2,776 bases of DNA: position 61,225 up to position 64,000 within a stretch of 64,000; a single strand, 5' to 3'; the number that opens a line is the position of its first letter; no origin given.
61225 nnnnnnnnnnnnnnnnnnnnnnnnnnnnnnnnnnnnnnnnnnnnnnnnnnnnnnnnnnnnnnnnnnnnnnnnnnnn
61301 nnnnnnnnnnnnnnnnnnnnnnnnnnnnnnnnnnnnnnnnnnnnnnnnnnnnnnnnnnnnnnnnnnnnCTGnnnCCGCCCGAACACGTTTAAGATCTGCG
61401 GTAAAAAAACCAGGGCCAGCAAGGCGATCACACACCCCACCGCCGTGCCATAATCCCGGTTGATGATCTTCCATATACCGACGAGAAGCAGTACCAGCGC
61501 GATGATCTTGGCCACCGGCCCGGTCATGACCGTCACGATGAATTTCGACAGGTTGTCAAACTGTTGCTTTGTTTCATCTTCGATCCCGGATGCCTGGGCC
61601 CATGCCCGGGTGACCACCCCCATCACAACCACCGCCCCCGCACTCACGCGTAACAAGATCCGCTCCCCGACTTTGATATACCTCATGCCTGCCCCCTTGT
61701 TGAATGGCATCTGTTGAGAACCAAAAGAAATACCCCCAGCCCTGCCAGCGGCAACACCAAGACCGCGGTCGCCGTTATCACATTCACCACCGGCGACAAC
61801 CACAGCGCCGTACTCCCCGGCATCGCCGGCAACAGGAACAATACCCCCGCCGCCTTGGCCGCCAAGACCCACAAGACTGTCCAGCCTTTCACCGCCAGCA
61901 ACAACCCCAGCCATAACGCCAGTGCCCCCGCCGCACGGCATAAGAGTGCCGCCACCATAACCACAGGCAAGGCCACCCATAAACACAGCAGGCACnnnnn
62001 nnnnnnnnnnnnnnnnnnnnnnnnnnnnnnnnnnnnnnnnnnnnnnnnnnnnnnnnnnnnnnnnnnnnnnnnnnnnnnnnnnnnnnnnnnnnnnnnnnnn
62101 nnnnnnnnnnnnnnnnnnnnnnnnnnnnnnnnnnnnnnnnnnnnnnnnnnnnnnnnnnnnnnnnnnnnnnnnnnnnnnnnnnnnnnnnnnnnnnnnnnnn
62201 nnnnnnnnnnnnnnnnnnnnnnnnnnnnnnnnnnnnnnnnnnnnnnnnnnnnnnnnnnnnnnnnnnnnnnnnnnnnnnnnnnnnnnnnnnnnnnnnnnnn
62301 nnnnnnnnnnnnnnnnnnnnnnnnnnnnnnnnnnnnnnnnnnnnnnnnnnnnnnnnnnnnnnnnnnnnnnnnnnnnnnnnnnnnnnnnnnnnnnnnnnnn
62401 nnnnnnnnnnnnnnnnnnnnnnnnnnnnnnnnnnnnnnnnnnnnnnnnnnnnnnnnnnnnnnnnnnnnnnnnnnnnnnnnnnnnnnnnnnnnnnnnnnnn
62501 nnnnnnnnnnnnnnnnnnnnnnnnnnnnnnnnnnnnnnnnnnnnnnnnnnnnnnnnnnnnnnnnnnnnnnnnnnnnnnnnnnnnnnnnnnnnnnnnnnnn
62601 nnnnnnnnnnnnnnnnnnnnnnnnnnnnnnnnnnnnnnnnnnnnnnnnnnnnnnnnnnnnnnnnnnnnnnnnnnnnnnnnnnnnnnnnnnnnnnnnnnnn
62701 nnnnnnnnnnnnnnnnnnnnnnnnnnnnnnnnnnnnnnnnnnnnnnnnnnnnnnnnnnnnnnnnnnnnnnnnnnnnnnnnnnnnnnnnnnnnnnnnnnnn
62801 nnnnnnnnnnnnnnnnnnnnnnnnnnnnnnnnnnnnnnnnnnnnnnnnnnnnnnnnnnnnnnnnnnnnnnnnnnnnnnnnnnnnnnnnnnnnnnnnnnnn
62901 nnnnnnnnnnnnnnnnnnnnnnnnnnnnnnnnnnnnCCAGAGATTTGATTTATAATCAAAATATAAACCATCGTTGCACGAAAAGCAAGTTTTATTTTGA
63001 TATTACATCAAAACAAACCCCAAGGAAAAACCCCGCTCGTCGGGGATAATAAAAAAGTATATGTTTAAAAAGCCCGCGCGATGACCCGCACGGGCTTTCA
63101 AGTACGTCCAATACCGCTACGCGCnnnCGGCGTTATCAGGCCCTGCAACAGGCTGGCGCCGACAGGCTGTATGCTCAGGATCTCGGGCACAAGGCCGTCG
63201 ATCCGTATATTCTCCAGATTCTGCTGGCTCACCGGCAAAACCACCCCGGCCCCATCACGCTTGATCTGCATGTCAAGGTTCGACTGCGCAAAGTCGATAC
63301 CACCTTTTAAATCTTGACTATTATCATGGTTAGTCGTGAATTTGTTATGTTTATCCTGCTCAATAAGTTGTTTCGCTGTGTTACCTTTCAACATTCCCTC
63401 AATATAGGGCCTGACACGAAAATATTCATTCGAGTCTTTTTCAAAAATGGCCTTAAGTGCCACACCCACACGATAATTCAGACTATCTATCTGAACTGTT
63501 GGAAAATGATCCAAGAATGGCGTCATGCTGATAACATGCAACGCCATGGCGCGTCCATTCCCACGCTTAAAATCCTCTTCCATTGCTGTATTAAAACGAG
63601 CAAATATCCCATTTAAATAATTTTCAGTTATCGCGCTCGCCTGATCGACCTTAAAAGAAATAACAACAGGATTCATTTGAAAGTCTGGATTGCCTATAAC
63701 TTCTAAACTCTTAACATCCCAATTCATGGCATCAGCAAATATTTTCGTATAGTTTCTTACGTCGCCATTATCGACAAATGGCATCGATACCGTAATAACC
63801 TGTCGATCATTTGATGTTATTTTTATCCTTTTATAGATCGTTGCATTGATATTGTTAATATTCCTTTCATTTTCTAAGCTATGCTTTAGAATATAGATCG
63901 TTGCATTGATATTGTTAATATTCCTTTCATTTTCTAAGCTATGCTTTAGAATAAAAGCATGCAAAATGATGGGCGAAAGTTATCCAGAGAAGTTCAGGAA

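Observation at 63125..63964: Separately transcribed, AT-rich C-domain protein with a perfect 60-bp in-frame tandem duplication, just upstream of the machine operon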

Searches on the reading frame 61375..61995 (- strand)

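Call 11: search_protein_families(library=pfam, proteins=[window:61375-61995:-], max_evalue=0.001)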
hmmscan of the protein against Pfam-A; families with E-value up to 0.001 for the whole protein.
window:61375-61995:- (207 aa): 1 family
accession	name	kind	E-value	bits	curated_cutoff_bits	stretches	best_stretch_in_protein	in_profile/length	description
PF04956.18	TrbC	-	3.5e-05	24.4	27.9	1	112-197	9-89/98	TrbC/VIRB2 pilin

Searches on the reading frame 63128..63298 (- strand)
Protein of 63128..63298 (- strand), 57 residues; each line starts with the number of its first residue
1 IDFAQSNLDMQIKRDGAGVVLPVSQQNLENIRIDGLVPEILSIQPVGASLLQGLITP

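Call 37: search_protein_representatives(alignment_id=A1)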
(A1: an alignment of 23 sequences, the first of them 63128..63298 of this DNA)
Query: 23 sequences, 63 profile positions. Proteins with E-value up to 0.001 (for the whole library): 4409; up to 1e-10: 1602; up to 1e-30: 0. The best 150 are listed.
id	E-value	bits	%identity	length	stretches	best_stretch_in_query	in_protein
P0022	5.1e-30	119.1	-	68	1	2-59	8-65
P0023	2.0e-29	117.2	-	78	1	2-57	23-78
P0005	2.0e-29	117.2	-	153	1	2-61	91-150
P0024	2.8e-29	116.7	-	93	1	2-58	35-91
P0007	7.3e-29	115.4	-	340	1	2-61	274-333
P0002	3.2e-28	113.3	-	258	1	2-61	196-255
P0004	3.2e-28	113.3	-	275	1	2-57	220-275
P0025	7.3e-28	112.2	-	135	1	2-60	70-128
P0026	7.8e-28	112.1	-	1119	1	2-61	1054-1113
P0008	8.6e-28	112.0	-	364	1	2-61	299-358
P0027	1.2e-27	111.6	-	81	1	2-61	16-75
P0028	1.3e-27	111.4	-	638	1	2-59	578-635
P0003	1.7e-27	111.0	-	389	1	2-60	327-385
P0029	2.2e-27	110.6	-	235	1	2-61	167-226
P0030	2.3e-27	110.6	-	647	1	2-60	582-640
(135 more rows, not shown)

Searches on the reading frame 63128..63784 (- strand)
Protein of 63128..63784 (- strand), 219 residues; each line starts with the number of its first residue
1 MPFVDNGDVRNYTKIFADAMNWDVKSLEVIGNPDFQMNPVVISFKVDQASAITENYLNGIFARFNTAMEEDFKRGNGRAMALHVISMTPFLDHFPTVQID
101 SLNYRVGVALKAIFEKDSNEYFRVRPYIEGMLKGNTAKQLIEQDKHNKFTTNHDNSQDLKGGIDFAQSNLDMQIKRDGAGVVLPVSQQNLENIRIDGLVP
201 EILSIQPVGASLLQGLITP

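Call 23: find_encoding_contigs(protein=window:63128-63784:-, flank=10000, max_places=4)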
Protein seq(219 aa) (219 aa): 4 contigs read that carry it; 1 place shown.
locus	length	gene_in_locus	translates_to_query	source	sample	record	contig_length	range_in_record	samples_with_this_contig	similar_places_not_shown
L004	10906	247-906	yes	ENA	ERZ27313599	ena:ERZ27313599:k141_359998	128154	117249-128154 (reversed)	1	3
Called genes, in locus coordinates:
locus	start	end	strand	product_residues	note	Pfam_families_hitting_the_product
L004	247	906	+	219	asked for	-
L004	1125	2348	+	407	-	-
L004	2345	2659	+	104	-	PF04956:TrbC (weak)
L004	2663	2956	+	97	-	PF07178:TraL (weak)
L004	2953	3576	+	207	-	PF05309:TraE, PF11444:DUF2895 (weak)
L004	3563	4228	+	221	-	-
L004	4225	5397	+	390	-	PF03743:TrbI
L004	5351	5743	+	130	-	-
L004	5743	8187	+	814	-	PF11130:TraC_F_IV, PF19044:P-loop_TraG, PF12846:AAA_10 (weak)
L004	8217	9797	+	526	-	PF00263:Secretin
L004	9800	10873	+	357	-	-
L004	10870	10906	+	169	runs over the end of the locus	-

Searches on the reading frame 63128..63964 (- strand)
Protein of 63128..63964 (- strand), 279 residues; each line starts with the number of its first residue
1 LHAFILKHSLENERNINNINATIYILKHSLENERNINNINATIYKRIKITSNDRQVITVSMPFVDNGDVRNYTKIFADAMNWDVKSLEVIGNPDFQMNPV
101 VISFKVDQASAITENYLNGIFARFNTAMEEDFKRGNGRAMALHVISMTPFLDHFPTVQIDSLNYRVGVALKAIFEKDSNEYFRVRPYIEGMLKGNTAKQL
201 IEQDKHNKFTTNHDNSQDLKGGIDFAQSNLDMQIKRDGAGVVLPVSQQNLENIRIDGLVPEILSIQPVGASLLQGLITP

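Call 5: search_protein_families(library=pfam, proteins=[window:63128-63964:-], max_evalue=1)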
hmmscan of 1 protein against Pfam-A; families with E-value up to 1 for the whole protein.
window:63128-63964:- (279 aa): 0 families

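Call 6: search_protein_families(library=ncbifam, proteins=[window:63128-63964:-], max_evalue=1)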
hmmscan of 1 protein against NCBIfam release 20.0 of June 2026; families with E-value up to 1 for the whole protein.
window:63128-63964:- (279 aa): 1 family
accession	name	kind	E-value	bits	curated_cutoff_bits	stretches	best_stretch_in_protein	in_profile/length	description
TIGR01633.1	phi3626_gp14_N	hypoth_equivalog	0.014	15.5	23.65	1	173-235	55-118/123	distal tail protein Dit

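Call 10: find_homologous_proteins(query=window:63128-63964:-, max_evalue=0.001)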
Query window:63128-63964:- (279 aa): 21 proteins with E <= 0.001 among 337 candidates.
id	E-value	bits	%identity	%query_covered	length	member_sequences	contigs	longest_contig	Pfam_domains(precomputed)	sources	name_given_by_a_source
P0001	1.3e-103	364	96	62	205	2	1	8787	-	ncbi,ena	-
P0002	7.7e-21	93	80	22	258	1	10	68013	-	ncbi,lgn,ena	-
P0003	1.1e-17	82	83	19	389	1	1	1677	-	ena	-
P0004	1.1e-16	79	88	18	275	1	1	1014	-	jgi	jgi:hypothetical protein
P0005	3.1e-16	78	84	18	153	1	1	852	-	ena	-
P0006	1.5e-15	75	74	22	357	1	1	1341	-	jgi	jgi:hypothetical protein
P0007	6.3e-15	73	76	20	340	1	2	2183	-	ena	-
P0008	7.1e-15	73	68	21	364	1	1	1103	-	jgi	-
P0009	1.1e-14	72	76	20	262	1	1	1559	-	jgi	jgi:hypothetical protein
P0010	1.5e-14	72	80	18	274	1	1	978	-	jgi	jgi:hypothetical protein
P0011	4.3e-14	71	55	27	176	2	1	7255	-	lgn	-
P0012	5.6e-14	70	78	18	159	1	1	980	-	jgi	jgi:hypothetical protein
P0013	6.5e-14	70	81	17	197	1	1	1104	-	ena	-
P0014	7.2e-14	70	65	22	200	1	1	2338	-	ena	-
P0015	8.6e-14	70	74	19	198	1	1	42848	-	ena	-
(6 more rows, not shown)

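Call 14: find_encoding_contigs(protein=P0001, flank=10000, max_places=4)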
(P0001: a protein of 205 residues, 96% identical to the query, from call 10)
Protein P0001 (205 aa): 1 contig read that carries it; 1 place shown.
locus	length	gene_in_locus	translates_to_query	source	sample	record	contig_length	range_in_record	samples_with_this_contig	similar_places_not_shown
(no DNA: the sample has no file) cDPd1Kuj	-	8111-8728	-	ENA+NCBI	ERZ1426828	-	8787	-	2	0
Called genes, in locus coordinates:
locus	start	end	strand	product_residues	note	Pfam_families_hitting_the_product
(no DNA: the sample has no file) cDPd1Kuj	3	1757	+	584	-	?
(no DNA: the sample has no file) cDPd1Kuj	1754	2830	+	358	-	PF03054:tRNA_Me_trans, PF20259:tRNA_Me_trans_M, PF20258:tRNA_Me_trans_C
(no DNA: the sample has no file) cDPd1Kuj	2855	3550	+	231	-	-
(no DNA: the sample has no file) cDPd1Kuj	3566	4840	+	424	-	PF00342:PGI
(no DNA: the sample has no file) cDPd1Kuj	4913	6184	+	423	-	PF27218:MJ0043_C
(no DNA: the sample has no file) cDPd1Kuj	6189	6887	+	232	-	PF01487:DHquinase_I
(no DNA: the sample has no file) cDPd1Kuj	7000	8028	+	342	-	-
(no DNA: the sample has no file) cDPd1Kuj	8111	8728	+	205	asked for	-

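Call 15: find_encoding_contigs(protein=P0002, flank=10000, max_places=4)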
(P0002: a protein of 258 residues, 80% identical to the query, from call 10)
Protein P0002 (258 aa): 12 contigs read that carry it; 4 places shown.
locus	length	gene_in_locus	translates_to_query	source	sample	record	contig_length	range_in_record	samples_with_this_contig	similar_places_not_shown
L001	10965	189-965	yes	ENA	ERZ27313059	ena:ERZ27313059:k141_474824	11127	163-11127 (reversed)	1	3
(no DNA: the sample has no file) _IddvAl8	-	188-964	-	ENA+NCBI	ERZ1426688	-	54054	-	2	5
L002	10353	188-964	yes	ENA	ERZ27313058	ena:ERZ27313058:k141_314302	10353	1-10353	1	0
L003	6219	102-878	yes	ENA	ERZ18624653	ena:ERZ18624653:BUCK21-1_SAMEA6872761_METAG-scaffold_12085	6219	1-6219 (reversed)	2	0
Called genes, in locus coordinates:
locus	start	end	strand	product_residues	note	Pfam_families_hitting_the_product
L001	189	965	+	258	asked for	-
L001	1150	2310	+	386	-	PF00478:IMPDH, PF05690:ThiG (faint), PF01070:FMN_dh (weak)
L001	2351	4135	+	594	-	PF00117:GATase, PF07722:Peptidase_C26 (weak), PF02540:NAD_synthase, PF00958:GMP_synt_C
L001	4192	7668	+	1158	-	PF02811:PHP, PF07733:DNA_pol3_alpha, PF17657:DNA_pol3_finger, PF14579:HHH_6, PF01336:tRNA_anti-codon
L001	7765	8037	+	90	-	PF00216:Bac_DNA_binding, PF18291:HU-HIG (weak)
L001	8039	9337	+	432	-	PF13393:tRNA-synt_His, PF00587:tRNA-synt_2b, PF03129:HGTP_anticodon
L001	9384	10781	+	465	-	PF01336:tRNA_anti-codon, PF00152:tRNA-synt_2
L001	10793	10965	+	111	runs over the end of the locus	?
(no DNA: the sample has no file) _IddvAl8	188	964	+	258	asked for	-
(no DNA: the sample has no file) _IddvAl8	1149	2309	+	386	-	PF00478:IMPDH, PF05690:ThiG (faint), PF01070:FMN_dh (weak)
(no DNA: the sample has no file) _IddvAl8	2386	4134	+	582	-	PF00117:GATase, PF07722:Peptidase_C26 (weak), PF02540:NAD_synthase, PF00958:GMP_synt_C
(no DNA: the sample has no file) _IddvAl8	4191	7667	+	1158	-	PF02811:PHP, PF07733:DNA_pol3_alpha, PF17657:DNA_pol3_finger, PF14579:HHH_6, PF01336:tRNA_anti-codon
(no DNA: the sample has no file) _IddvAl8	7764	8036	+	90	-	PF00216:Bac_DNA_binding, PF18291:HU-HIG (weak)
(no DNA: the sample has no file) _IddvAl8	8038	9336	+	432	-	PF13393:tRNA-synt_His, PF00587:tRNA-synt_2b, PF03129:HGTP_anticodon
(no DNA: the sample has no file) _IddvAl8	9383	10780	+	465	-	PF01336:tRNA_anti-codon, PF00152:tRNA-synt_2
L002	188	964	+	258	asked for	-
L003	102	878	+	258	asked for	-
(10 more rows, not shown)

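Call 22: find_encoding_contigs(protein=window:63128-63964:-, flank=10000, max_places=4)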
Protein seq(279 aa) (279 aa): no gene with exactly this product is on record in the collection.

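Call 24: find_related_loci(query=window:63128-63964:-, collection=genome_contigs, flank=10000)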
Query window:63128-63964:- (279 aa) in genome_contigs; peptide patterns used: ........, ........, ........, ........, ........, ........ (x = any residue, [..] = any of these).
156 stretches matched a pattern; 39 encode a relative of the query (tblastn E <= 1e-3); 38 distinct loci.
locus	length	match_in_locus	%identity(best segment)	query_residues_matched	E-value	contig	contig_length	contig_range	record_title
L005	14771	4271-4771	60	105-273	3e-58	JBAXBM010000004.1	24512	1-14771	MAG: Candidatus Omnitrophota bacterium isolate ELA167 MAG167_4, whole genome shotgun sequence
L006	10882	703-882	80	214-273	4e-27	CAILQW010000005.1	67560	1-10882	MAG: Candidatus Omnitrophica bacterium isolate AM4_bin-704 genome assembly, contig: bin-704:05/67, whole genome shotgun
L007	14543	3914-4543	36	74-270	6e-25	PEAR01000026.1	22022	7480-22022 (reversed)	MAG: Candidatus Omnitrophota bacterium isolate Cal1bin1 scaffold80, whole genome shotgun sequence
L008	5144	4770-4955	76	211-272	1e-24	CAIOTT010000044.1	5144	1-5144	MAG: Candidatus Omnitrophica bacterium isolate Ki2-D4_bin-0675 genome assembly, contig: bin-0675:44/74, whole genome sho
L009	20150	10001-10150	90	219-268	7e-24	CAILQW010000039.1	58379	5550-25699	MAG: Candidatus Omnitrophica bacterium isolate AM4_bin-704 genome assembly, contig: bin-704:39/67, whole genome shotgun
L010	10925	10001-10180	78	219-277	3e-23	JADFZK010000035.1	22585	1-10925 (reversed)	MAG: Candidatus Omnitrophota bacterium isolate nHGRbin18 nHGR_bin18_NODE_807_length_22585_cov_17.589170, whole genome sh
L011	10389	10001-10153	84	219-269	2e-22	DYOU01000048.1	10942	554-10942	MAG TPA_asm: Candidatus Elulimicrobium sp. isolate SulCav_GS09_5_2_46_18 SulCav_GS09_5_9817_length_10942_cov_12_176449,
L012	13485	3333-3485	84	217-267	2e-22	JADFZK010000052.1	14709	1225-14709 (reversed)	MAG: Candidatus Omnitrophota bacterium isolate nHGRbin18 nHGR_bin18_NODE_1397_length_14709_cov_13.528866, whole genome s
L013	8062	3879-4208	45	156-268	7e-22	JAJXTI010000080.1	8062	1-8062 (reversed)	MAG: bacterium isolate BP4.bin41 NODE_12965_length_8062_cov_1.181853, whole genome shotgun sequence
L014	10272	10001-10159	79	220-272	9e-22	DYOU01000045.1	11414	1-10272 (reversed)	MAG TPA_asm: Candidatus Elulimicrobium sp. isolate SulCav_GS09_5_2_46_18 SulCav_GS09_5_9340_length_11414_cov_8_835989, w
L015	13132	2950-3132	72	219-278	2e-21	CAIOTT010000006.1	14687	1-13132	MAG: Candidatus Omnitrophica bacterium isolate Ki2-D4_bin-0675 genome assembly, contig: bin-0675:06/74, whole genome sho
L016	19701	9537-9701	78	221-274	5e-21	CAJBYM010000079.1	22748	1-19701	MAG: Candidatus Omnitrophica bacterium isolate Loc090907-5m_bin-489 genome assembly, contig: bin-489:079/139, whole geno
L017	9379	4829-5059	61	191-267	9e-21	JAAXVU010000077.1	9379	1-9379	MAG: Candidatus Omnitrophota bacterium isolate W9_Combined_metabat1_094 W9_Combined_metabat1_094_NODE_4261, whole genome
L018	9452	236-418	72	209-266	1e-20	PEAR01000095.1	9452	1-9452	MAG: Candidatus Omnitrophota bacterium isolate Cal1bin1 scaffold256, whole genome shotgun sequence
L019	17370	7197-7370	67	216-273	2e-20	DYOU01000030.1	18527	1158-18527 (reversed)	MAG TPA_asm: Candidatus Elulimicrobium sp. isolate SulCav_GS09_5_2_46_18 SulCav_GS09_5_4981_length_18527_cov_10_422261,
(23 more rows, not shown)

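Call 58: predict_structure(alignment_id=A4)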
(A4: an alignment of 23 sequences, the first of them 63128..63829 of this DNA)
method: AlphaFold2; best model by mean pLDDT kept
length: 234 residues; sequences in the alignment: 23
mean_pLDDT: 60.5   pTM: 0.36
mean pLDDT of the five models: 60.5, 60.3, 57.8, 53.6, 51.1
residues with pLDDT >= 90: 0; 70-90: 48; 50-70: 151; < 50: 35
segments of 3 or more residues with pLDDT < 50: 1-8, 164-176, 232-234
pLDDT, mean of each block of 10 residues (from residue 1): 44 61 68 72 65 56 56 63 64 58 53 62 74 73 79 70 45 51 60 51 54 59 59 47
secondary structure, 60 per line:
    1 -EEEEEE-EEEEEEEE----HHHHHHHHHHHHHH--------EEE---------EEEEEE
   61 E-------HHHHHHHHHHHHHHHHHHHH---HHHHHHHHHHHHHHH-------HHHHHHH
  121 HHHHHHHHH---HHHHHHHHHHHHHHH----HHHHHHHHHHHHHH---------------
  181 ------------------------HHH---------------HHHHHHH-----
elements in order: E2-7 E9-16 H21-34 E43-45 E55-61 H69-88 H92-106 H114-129 H133-147 H152-165 H223-229
